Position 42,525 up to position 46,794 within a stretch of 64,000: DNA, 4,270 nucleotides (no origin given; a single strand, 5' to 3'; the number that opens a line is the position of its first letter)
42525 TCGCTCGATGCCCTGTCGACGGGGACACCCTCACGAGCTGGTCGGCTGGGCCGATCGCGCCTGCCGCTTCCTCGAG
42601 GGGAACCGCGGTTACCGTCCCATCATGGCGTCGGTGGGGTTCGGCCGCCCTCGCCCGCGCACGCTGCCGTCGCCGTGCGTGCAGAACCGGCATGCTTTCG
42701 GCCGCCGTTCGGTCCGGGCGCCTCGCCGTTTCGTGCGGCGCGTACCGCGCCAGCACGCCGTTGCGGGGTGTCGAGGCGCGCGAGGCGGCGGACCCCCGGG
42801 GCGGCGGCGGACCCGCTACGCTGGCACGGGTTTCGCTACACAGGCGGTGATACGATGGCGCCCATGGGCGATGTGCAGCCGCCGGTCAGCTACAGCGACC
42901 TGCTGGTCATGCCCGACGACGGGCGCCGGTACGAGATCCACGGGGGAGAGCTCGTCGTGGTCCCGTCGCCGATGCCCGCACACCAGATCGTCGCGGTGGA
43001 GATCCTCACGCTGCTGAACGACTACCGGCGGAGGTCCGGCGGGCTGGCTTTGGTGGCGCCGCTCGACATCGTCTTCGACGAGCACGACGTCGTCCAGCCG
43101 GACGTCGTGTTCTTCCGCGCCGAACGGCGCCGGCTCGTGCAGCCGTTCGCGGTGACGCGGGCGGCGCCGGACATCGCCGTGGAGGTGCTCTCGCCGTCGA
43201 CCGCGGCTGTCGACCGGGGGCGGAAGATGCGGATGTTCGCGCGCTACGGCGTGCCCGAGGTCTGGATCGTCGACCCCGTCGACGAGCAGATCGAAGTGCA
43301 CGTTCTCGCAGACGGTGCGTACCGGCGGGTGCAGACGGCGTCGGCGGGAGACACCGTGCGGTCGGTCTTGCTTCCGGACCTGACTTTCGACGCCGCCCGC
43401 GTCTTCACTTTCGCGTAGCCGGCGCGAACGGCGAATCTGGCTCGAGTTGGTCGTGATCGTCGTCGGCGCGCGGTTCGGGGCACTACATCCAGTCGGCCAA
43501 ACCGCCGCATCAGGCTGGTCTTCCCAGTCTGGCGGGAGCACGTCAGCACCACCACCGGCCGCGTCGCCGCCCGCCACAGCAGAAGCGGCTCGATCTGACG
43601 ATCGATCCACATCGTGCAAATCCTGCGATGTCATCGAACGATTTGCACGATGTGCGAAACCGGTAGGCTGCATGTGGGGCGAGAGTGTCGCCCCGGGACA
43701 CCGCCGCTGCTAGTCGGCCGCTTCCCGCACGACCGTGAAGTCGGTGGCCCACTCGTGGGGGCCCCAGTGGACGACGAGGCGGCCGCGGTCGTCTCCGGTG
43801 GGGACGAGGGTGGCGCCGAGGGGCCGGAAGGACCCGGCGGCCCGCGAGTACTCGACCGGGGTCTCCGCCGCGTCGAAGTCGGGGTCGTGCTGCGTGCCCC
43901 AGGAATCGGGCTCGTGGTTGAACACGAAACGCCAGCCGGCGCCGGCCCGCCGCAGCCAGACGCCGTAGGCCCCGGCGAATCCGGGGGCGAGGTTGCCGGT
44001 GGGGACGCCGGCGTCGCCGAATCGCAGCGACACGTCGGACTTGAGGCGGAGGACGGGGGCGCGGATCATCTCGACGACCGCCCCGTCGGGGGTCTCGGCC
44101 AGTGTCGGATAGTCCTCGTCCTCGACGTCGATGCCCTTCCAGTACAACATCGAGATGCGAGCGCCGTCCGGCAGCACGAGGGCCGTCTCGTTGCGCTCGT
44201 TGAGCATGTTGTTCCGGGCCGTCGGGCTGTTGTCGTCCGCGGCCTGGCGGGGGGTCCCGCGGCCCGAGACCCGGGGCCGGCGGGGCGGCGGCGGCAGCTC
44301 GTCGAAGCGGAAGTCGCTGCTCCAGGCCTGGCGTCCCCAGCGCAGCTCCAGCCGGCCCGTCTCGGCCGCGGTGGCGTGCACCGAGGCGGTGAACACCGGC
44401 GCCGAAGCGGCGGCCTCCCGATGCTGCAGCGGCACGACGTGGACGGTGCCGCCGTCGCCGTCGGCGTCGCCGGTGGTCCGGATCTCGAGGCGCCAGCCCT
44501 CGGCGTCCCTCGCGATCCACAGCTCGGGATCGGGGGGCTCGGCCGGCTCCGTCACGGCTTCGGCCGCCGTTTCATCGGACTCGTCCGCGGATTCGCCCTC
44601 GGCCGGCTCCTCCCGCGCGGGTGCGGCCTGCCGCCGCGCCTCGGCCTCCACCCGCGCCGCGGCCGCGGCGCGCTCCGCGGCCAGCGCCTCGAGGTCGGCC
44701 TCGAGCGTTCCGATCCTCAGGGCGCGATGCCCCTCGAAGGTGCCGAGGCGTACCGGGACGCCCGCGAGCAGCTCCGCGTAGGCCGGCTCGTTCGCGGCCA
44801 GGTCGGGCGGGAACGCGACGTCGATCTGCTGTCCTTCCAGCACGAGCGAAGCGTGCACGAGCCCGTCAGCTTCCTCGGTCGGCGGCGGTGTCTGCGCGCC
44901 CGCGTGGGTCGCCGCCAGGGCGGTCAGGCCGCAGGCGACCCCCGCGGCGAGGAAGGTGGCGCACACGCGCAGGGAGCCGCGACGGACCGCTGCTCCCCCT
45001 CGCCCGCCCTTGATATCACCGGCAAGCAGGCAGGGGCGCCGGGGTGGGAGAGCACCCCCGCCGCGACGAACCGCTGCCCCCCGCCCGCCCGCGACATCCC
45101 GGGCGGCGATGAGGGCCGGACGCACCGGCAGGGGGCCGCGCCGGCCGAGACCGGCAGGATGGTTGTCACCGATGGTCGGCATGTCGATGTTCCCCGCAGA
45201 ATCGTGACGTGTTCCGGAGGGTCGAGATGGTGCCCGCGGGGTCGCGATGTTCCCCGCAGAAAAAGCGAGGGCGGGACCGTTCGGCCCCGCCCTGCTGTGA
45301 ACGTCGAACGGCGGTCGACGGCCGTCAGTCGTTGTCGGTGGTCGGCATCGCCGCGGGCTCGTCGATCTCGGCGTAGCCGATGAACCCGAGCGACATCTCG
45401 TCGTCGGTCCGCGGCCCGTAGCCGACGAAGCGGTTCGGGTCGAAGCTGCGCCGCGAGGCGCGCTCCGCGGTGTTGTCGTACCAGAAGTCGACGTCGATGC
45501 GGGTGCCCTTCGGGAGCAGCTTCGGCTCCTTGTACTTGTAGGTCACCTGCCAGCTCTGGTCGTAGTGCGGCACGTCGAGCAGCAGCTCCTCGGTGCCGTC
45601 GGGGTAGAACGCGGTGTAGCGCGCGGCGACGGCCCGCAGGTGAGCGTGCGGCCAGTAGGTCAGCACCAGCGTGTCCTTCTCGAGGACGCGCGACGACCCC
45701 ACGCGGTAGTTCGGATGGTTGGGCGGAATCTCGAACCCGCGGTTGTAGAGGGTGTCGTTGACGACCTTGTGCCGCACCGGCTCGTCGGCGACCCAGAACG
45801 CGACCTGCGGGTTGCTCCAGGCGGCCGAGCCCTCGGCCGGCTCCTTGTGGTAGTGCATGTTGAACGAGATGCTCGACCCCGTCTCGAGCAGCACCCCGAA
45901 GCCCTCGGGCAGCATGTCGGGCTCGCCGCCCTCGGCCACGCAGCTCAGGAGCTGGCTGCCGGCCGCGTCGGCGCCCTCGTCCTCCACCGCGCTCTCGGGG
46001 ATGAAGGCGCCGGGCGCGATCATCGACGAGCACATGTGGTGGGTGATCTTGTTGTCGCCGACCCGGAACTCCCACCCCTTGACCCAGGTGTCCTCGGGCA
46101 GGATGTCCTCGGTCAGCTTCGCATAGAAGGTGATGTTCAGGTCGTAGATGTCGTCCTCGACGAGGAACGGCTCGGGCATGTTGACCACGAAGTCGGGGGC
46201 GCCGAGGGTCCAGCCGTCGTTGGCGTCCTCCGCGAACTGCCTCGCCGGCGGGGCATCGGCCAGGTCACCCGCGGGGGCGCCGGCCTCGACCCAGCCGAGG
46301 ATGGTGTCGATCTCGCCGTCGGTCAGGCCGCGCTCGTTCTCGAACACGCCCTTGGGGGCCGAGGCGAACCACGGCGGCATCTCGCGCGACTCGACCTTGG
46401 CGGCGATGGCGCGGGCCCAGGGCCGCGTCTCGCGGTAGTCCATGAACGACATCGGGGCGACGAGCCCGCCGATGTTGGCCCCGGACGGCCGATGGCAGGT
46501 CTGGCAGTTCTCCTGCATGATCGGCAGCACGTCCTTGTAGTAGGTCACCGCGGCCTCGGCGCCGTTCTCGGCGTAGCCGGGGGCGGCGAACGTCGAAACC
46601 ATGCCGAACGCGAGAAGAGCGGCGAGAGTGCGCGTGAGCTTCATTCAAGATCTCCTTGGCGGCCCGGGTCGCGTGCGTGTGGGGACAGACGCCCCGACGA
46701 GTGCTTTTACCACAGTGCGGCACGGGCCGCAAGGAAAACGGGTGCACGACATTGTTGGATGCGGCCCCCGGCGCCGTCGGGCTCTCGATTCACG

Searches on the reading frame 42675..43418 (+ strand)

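Call 46: search_protein_families(library=pfam, proteins=[window:42675-43418:+], max_evalue=0.001)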
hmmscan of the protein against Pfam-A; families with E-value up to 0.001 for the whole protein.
window:42675-43418:+ (247 aa): 1 family
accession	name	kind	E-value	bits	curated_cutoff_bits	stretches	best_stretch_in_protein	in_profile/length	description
PF05685.18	Uma2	-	1.9e-35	122.3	27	1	75-239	3-170/172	Putative restriction endonuclease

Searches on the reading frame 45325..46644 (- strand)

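Call 46: search_protein_families(library=pfam, proteins=[window:45325-46644:-], max_evalue=0.001)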
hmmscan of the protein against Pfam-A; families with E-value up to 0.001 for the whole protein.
window:45325-46644:- (439 aa): 1 family
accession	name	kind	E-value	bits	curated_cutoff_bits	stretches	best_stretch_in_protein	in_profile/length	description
PF00034.26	Cytochrom_C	-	0.00039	22.1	21.3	1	42-119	7-86/90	Cytochrome c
